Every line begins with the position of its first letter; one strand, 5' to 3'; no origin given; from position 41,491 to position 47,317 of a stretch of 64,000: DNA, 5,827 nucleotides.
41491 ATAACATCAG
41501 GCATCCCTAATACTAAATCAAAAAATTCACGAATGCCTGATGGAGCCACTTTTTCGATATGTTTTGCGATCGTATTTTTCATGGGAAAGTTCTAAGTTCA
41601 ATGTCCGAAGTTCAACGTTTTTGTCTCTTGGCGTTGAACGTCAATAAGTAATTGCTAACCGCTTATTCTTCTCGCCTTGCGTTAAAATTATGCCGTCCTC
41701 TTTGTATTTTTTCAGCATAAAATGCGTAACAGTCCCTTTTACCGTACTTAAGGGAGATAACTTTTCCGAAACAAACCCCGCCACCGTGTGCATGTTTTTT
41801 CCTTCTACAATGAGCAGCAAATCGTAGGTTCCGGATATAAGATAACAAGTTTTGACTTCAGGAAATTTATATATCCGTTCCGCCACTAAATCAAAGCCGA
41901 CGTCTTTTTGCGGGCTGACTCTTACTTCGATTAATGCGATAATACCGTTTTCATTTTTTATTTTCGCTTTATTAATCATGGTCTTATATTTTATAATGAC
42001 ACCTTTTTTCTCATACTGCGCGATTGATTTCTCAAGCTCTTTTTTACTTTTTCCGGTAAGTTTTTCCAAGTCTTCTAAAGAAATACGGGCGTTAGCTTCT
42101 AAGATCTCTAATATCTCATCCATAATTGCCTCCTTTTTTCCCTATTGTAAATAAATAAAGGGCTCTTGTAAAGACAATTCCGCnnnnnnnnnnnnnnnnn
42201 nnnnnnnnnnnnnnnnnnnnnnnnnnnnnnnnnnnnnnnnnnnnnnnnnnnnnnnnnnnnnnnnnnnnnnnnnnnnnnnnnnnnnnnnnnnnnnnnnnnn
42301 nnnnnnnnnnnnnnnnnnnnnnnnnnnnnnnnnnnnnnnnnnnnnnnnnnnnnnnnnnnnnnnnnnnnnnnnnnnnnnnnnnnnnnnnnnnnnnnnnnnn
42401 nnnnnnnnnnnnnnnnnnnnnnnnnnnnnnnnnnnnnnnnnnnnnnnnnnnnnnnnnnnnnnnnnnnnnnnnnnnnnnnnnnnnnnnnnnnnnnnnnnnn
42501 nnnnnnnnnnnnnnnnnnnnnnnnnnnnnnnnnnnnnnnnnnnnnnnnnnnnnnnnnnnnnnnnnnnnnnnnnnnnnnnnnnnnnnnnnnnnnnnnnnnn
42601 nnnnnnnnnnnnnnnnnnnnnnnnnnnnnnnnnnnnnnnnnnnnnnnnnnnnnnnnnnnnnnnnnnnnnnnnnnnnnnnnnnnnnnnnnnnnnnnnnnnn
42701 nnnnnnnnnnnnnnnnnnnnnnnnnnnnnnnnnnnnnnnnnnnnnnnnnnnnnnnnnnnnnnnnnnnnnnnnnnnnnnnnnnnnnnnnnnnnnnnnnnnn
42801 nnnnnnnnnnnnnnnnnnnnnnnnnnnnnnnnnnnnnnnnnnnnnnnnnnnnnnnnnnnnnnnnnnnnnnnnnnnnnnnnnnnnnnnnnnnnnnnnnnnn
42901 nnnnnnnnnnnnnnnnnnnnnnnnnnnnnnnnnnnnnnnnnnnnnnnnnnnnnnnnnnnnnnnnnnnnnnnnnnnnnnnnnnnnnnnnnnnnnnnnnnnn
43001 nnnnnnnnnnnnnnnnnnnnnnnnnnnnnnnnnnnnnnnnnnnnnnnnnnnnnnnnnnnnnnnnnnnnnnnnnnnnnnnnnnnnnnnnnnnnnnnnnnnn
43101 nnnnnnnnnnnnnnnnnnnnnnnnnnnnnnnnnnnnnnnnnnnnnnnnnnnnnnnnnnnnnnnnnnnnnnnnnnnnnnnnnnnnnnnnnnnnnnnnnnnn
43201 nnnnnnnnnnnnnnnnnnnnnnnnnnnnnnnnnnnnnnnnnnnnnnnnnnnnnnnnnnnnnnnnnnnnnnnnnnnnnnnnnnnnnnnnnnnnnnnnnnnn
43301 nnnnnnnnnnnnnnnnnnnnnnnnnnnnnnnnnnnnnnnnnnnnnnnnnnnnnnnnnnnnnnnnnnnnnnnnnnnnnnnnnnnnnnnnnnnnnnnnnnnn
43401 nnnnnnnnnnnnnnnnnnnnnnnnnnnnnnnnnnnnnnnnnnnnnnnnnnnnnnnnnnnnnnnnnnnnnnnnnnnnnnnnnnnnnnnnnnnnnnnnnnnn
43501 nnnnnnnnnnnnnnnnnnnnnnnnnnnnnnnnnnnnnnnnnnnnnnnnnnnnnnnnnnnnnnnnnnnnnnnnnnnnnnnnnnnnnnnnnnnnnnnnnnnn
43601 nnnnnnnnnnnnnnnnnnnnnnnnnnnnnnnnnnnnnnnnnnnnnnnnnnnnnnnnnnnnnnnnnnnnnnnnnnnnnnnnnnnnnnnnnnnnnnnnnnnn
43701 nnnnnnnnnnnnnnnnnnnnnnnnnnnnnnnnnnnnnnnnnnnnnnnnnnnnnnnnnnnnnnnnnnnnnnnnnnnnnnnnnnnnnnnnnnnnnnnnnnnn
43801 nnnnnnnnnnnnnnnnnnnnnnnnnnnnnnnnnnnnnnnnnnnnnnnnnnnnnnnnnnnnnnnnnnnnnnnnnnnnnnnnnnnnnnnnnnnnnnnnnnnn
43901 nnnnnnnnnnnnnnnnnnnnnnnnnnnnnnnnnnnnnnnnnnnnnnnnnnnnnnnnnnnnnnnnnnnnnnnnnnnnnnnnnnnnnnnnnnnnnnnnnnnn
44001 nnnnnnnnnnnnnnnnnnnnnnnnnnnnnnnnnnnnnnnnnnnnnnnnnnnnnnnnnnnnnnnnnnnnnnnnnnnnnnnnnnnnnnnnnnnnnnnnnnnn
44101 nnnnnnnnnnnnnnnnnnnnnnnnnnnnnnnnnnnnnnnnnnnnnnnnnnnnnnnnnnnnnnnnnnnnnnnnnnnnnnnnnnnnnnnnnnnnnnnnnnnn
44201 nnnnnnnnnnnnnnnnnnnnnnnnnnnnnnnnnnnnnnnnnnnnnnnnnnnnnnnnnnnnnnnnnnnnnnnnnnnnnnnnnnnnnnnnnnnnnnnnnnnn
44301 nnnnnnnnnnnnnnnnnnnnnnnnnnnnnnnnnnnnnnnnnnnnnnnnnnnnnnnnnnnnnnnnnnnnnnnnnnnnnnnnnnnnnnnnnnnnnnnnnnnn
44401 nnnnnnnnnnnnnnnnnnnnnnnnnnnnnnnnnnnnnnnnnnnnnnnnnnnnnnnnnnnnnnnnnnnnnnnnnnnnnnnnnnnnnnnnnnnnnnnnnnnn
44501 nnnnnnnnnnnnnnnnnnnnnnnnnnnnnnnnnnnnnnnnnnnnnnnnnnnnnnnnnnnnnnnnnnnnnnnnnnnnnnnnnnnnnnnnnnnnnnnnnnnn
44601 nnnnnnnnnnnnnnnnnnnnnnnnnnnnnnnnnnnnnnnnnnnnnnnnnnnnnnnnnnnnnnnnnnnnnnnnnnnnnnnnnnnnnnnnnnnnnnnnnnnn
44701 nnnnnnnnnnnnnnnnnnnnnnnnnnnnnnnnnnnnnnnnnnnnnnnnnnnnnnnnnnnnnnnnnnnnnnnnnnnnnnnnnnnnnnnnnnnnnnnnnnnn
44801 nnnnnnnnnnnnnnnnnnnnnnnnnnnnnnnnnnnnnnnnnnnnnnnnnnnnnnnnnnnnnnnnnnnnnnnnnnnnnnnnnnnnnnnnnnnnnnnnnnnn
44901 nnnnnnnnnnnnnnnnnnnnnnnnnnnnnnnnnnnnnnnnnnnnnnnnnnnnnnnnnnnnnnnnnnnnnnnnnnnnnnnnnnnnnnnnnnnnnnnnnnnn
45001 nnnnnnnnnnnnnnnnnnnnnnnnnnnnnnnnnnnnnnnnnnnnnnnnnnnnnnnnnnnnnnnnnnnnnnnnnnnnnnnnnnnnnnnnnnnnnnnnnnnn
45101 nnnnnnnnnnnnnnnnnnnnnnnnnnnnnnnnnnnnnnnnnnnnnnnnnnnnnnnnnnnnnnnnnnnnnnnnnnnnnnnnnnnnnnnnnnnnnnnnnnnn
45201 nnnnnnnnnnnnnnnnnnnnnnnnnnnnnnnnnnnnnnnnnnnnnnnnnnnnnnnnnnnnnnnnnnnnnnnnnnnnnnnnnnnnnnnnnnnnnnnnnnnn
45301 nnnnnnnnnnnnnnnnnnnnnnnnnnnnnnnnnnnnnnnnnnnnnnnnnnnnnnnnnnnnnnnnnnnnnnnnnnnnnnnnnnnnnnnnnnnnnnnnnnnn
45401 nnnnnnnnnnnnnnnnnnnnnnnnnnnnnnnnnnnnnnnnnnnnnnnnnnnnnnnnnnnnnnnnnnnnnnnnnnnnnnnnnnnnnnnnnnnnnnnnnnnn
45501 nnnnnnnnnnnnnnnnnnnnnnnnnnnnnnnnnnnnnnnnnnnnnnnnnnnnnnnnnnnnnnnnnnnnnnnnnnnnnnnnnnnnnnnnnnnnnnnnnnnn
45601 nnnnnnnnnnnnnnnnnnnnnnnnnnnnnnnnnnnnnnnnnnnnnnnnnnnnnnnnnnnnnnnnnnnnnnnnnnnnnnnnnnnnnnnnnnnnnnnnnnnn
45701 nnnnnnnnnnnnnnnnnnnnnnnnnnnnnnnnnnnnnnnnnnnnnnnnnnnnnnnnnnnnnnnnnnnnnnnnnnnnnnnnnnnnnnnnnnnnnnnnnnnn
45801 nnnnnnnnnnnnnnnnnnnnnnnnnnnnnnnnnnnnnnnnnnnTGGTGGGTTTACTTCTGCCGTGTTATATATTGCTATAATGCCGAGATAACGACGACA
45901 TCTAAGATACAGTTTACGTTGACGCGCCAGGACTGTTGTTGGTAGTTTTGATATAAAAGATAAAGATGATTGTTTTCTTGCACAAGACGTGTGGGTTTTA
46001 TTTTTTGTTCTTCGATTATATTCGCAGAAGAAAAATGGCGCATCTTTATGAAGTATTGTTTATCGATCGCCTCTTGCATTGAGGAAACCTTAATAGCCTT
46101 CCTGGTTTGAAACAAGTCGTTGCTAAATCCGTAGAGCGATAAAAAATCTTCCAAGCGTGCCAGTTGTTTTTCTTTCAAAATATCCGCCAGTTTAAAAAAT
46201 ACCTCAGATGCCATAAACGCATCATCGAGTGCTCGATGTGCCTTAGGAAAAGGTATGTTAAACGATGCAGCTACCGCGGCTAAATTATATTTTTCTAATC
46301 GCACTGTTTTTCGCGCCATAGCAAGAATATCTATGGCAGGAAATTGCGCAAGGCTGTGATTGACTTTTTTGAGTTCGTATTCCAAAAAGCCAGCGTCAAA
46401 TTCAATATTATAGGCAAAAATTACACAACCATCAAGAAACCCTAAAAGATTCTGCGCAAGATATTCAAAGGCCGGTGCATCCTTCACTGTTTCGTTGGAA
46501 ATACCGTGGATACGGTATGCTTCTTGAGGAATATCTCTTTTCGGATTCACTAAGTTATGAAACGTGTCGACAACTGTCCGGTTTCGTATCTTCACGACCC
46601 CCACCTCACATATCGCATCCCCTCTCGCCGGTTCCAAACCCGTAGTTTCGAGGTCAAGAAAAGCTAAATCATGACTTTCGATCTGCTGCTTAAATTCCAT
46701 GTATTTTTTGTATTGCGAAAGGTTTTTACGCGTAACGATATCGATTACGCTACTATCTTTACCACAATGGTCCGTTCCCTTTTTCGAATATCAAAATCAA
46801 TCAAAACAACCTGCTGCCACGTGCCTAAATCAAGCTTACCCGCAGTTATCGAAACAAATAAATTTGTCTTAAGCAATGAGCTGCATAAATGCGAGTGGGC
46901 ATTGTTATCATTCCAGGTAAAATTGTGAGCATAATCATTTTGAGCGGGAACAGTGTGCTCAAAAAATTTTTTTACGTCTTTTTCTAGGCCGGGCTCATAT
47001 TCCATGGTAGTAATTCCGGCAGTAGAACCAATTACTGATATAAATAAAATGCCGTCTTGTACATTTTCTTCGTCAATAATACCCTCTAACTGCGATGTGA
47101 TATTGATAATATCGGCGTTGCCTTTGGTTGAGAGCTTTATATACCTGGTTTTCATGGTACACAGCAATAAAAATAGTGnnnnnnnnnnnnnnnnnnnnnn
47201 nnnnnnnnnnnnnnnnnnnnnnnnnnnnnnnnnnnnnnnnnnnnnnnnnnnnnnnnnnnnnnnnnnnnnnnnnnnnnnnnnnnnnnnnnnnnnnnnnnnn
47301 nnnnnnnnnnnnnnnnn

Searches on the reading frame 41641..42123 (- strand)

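Call 7: search_protein_families(library=pfam, proteins=[window:41641-42123:-], max_evalue=0.001)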
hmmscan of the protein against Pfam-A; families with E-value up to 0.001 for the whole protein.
window:41641-42123:- (160 aa): 2 families
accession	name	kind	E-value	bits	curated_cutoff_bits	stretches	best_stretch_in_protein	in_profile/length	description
PF01037.27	AsnC_trans_reg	-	5.7e-17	61.8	25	1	65-138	1-72/73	Lrp/AsnC ligand binding domain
PF13412.12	HTH_24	-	0.00014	21.8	21.9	0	3-43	7-47/48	Winged helix-turn-helix DNA-binding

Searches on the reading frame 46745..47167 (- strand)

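Call 38: search_protein_families(library=pfam, proteins=[window:46745-47167:-], max_evalue=0.0001)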
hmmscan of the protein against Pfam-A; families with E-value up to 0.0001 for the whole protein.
window:46745-47167:- (140 aa): 1 family
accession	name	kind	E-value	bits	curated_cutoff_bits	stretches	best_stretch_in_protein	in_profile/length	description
PF01894.22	UPF0047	-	3e-33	114.9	27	1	22-138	1-117/117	Uncharacterised protein family UPF0047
